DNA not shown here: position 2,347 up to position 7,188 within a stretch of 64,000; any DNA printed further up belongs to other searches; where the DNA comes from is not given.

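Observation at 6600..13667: Sharp compositional break inside NRPS1 at the A10/PCP boundary: the assembly line is a natural chimera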

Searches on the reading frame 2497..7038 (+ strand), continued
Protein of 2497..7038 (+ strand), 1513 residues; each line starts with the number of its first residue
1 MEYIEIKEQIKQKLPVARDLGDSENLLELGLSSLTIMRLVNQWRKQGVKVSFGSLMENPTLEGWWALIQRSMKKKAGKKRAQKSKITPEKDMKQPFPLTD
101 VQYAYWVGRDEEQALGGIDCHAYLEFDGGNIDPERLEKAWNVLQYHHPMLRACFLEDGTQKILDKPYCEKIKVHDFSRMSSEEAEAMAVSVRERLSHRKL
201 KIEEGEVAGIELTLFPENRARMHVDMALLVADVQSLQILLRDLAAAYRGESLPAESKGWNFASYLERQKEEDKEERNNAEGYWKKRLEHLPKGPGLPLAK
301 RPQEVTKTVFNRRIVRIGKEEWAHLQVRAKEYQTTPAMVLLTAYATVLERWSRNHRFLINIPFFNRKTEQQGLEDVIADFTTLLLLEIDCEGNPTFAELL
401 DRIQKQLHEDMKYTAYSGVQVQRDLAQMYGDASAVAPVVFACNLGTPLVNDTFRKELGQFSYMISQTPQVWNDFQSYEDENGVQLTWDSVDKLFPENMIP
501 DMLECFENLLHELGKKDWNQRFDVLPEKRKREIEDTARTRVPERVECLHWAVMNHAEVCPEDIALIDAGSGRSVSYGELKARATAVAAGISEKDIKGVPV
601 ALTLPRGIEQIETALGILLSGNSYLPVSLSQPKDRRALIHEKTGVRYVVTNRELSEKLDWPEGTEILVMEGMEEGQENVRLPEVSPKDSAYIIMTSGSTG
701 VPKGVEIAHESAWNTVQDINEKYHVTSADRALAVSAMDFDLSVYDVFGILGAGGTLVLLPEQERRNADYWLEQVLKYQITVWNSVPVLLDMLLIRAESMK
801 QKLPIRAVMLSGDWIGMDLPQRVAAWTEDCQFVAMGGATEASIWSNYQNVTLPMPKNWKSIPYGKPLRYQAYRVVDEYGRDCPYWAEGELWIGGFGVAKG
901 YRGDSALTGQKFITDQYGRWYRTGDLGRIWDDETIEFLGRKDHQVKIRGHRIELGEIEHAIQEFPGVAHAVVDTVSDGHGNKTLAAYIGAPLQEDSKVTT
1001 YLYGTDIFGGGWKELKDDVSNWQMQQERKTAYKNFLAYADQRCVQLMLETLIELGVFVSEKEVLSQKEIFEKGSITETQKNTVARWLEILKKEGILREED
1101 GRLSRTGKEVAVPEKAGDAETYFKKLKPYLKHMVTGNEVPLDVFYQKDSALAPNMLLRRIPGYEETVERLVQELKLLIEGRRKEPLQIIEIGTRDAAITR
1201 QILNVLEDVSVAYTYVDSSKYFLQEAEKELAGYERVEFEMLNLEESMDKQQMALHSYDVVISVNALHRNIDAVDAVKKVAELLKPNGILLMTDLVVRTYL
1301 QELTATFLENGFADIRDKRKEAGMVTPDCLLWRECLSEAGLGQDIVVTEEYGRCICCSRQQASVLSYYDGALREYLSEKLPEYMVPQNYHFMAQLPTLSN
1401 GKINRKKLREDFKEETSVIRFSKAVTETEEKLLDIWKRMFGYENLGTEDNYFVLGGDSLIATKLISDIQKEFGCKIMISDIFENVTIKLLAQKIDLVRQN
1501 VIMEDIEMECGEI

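Call 18: find_encoding_contigs(protein=P0009, flank=10000, max_places=2)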
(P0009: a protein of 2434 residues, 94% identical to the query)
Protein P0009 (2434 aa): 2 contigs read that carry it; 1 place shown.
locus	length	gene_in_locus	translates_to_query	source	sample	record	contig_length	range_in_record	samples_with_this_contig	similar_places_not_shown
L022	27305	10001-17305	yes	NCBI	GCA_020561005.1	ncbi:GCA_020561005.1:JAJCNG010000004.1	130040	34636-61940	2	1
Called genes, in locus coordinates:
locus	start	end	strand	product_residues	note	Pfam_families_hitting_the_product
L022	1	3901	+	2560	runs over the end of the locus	PF28553:WH_1, PF28554:DUF8437, PF00176:SNF2-rel_dom (faint), PF04851:ResIII, PF28555:Helicase_dom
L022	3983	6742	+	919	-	PF14191:YodL, PF18830:LPD16, PF18840:LPD25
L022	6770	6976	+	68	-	PF13470:PIN_3 (weak)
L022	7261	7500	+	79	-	PF13443:HTH_26, PF01381:HTH_3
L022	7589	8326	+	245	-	PF00072:Response_reg, PF04397:LytTR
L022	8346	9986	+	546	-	PF00501:AMP-binding, PF13193:AMP-binding_C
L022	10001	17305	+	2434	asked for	PF00550:PP-binding, PF00668:Condensation, PF00501:AMP-binding, PF08242:Methyltransf_12, PF13847:Methyltransf_31, PF00550:PP-binding, PF00501:AMP-binding, PF00975:Thioesterase, +5 more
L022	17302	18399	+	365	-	PF01113:DapB_N (weak), PF01370:Epimerase, PF03435:Sacchrp_dh_NADP, PF05368:NmrA (weak), PF13460:NAD_binding_10 (weak)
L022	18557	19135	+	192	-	PF09605:Trep_Strep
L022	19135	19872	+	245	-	PF02361:CbiQ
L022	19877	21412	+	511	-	PF00005:ABC_tran, PF13175:AAA_15 (faint), PF13191:AAA_16 (faint), PF13476:AAA_23 (faint), PF13481:AAA_25 (faint), PF00005:ABC_tran, PF02463:SMC_N, PF13304:AAA_21 (weak), +4 more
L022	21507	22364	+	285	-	PF12833:HTH_18, PF00165:HTH_AraC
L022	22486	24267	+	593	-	PF00664:ABC_membrane, PF00005:ABC_tran, PF02463:SMC_N (weak)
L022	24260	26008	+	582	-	PF00664:ABC_membrane, PF00005:ABC_tran, PF02463:SMC_N (weak)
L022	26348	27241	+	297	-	PF00561:Abhydrolase_1, PF12146:Hydrolase_4, PF00326:Peptidase_S9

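Call 19: find_encoding_contigs(protein=P0012, flank=10000, max_places=2)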
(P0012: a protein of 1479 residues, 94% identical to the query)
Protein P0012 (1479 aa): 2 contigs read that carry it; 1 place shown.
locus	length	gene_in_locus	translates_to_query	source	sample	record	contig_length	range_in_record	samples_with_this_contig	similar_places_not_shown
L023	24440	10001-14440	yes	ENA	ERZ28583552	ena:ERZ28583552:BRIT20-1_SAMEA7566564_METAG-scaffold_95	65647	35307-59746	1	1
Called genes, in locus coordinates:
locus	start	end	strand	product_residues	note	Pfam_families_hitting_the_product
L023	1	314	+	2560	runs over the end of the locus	PF28553:WH_1, PF28554:DUF8437, PF00176:SNF2-rel_dom (faint), PF04851:ResIII, PF28555:Helicase_dom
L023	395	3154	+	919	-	PF14191:YodL, PF18830:LPD16, PF18840:LPD25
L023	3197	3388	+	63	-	-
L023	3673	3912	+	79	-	PF13443:HTH_26, PF01381:HTH_3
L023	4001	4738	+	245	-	PF00072:Response_reg, PF04397:LytTR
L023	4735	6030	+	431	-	PF14501:HATPase_c_5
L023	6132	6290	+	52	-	-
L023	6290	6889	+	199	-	PF04647:AgrB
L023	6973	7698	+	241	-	PF00975:Thioesterase, PF12697:Abhydrolase_6 (weak)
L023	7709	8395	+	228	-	PF22624:AASDHPPT_N, PF01648:ACPS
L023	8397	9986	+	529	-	PF00501:AMP-binding, PF13193:AMP-binding_C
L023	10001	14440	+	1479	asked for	PF00550:PP-binding, PF00668:Condensation, PF00501:AMP-binding, PF08241:Methyltransf_11 (weak), PF08242:Methyltransf_12, PF13649:Methyltransf_25 (faint), PF13847:Methyltransf_31, PF00668:Condensation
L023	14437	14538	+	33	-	-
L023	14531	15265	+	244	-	PF08241:Methyltransf_11 (weak), PF08242:Methyltransf_12 (weak), PF13649:Methyltransf_25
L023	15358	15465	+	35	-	-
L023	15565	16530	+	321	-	PF00165:HTH_AraC (faint), PF12833:HTH_18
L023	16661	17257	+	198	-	PF09605:Trep_Strep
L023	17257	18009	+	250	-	PF02361:CbiQ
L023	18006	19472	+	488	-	PF00005:ABC_tran, PF13166:AAA_13 (faint), PF13175:AAA_15 (faint), PF13191:AAA_16 (faint), PF13401:AAA_22 (faint), PF00005:ABC_tran, PF02463:SMC_N, PF13304:AAA_21, +4 more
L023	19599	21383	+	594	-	PF00664:ABC_membrane, PF00005:ABC_tran, PF02463:SMC_N (weak)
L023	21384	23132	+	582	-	PF00664:ABC_membrane, PF00005:ABC_tran, PF00270:DEAD (weak), PF02463:SMC_N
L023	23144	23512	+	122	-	PF01325:Fe_dep_repress, PF02742:Fe_dep_repr_C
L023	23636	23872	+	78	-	-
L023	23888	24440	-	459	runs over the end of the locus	PF03432:Relaxase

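Call 28: find_encoding_contigs(protein=P0010, flank=10000, max_places=1)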
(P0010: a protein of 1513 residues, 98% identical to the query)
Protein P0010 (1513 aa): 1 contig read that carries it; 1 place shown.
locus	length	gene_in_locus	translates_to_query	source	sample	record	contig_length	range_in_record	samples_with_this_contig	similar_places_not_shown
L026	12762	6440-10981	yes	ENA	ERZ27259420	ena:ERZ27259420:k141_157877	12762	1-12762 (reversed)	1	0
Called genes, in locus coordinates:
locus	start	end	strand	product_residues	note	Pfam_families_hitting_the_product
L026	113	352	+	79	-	PF13443:HTH_26, PF01381:HTH_3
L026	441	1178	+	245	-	PF00072:Response_reg, PF04397:LytTR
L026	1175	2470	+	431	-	PF14501:HATPase_c_5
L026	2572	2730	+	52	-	-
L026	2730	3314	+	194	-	PF04647:AgrB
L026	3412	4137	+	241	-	PF00975:Thioesterase, PF12697:Abhydrolase_6 (faint)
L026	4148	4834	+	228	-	PF22624:AASDHPPT_N, PF01648:ACPS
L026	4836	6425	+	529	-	PF00501:AMP-binding, PF13193:AMP-binding_C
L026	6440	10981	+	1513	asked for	PF00550:PP-binding, PF00668:Condensation, PF00501:AMP-binding, PF13847:Methyltransf_31, PF08241:Methyltransf_11 (weak), PF08242:Methyltransf_12, PF13649:Methyltransf_25 (weak), PF00550:PP-binding, +1 more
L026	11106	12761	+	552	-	?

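Call 29: find_encoding_contigs(protein=P0004, flank=10000, max_places=1)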
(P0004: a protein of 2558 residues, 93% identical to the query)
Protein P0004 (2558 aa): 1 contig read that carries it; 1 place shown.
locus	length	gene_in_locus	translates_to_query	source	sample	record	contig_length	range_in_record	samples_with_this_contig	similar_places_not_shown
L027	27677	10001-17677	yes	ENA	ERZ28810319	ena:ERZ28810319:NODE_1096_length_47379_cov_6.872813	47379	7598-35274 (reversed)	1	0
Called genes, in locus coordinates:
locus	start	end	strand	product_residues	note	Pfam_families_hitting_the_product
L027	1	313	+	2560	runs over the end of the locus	PF28553:WH_1, PF28554:DUF8437, PF00176:SNF2-rel_dom (faint), PF04851:ResIII, PF28555:Helicase_dom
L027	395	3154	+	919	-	PF14191:YodL, PF18830:LPD16, PF18840:LPD25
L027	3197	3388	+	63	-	-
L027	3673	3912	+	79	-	PF13443:HTH_26 (weak), PF01381:HTH_3 (faint)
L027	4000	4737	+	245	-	PF00072:Response_reg, PF04397:LytTR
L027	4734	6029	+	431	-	PF14501:HATPase_c_5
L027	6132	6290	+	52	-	-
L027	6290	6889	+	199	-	PF04647:AgrB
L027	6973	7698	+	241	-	PF00975:Thioesterase, PF12697:Abhydrolase_6 (weak)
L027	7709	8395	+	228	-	PF22624:AASDHPPT_N, PF01648:ACPS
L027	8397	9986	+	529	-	PF00501:AMP-binding, PF13193:AMP-binding_C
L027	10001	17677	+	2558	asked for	PF00668:Condensation, PF00501:AMP-binding, PF08242:Methyltransf_12, PF13847:Methyltransf_31, PF00550:PP-binding, PF00668:Condensation, PF00501:AMP-binding, PF00550:PP-binding, +7 more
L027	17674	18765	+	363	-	PF01408:GFO_IDH_MocA, PF21390:Irp3-like_C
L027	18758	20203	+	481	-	PF18563:TubC_N, PF00668:Condensation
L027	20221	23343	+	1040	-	PF00501:AMP-binding, PF08242:Methyltransf_12 (weak), PF13489:Methyltransf_23 (weak), PF00550:PP-binding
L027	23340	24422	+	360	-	-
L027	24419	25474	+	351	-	PF01408:GFO_IDH_MocA, PF21390:Irp3-like_C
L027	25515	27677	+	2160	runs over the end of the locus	PF18563:TubC_N, PF00668:Condensation, PF00501:AMP-binding, PF13489:Methyltransf_23, PF08241:Methyltransf_11, PF08242:Methyltransf_12, PF00550:PP-binding, PF08241:Methyltransf_11, +9 more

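Call 32: find_related_loci(query=window:2497-7038:+, collection=genome_contigs, flank=10000)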
Query window:2497-7038:+ (1513 aa) in genome_contigs; peptide patterns used: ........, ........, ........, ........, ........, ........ (x = any residue, [..] = any of these).
97 stretches matched a pattern; 34 encode a relative of the query (tblastn E <= 1e-3); 25 distinct loci.
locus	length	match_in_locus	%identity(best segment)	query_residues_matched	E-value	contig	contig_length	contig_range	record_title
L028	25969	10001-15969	96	1-1499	0e+0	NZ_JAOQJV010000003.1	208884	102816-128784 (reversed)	Dorea ammoniilytica strain Sanger_02 .13470_2_91.3, whole genome shotgun sequence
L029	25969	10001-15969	96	1-1499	0e+0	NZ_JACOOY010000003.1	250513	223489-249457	Dorea hominis strain NSJ-36 YM-YCFA-11_ctg003, whole genome shotgun sequence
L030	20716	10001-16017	95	1-1499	0e+0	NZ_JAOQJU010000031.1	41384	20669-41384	Dorea acetigenes strain Sanger_03 .14207_7_43.31, whole genome shotgun sequence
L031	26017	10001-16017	94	1-1499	0e+0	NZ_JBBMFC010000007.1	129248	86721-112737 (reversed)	Hominiventricola aquisgranensis strain CLA-AA-H78B CLAAAH78B_contig_7_length_129248, whole genome shotgun sequence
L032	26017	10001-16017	94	1-1499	0e+0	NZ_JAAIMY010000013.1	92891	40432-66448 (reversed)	Blautia wexlerae strain MSK.20.46 NODE_13_length_92891_cov_157.901, whole genome shotgun sequence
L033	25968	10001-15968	94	1-1499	0e+0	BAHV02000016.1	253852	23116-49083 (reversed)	Clostridiales bacterium VE202-08 DNA, contig: VE202-08_contig00016, whole genome shotgun sequence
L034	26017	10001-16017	94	1-1499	0e+0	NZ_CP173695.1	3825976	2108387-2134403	Sellimonas catena strain JCM 35622 chromosome, complete genome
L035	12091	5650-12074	94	1-1499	0e+0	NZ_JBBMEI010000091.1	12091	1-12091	Blautia intestinihominis strain CLA-AA-H95 CLAAAH95_contig_91_length_12091, whole genome shotgun sequence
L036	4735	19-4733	100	1-1141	0e+0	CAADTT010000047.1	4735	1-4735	MAG TPA_asm: Lachnospiraceae bacterium, isolate HGM12126, WGS project CAADTT010000000 data, contig: ERS235548_25_k99_490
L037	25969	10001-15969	96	1-1499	0e+0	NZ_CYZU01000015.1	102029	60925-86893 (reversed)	Faecalicatena contorta strain 2789STDY5834876, whole genome shotgun sequence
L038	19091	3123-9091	96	1-1499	0e+0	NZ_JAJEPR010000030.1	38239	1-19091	Fusicatenibacter faecihominis strain CLA-AA-H277 NODE_30_length_38239_cov_22.889445, whole genome shotgun sequence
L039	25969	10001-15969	96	1-1499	0e+0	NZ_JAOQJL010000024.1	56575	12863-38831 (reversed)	Blautia ammoniilytica strain Sanger_23 .13470_2_81.24, whole genome shotgun sequence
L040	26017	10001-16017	94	1-1499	0e+0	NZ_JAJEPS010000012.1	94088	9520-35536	Hominiventricola filiformis strain CLA-AA-H276 NODE_12_length_94088_cov_18.343215, whole genome shotgun sequence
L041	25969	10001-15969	96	1-1499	0e+0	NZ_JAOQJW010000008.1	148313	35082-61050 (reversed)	Dorea amylophila strain H5_25 .14207_7_37.8, whole genome shotgun sequence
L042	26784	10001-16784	100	1-1513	0e+0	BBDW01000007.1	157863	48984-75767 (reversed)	[Ruminococcus] faecis JCM 15917 DNA, contig: JCM15917.contig00007, whole genome shotgun sequence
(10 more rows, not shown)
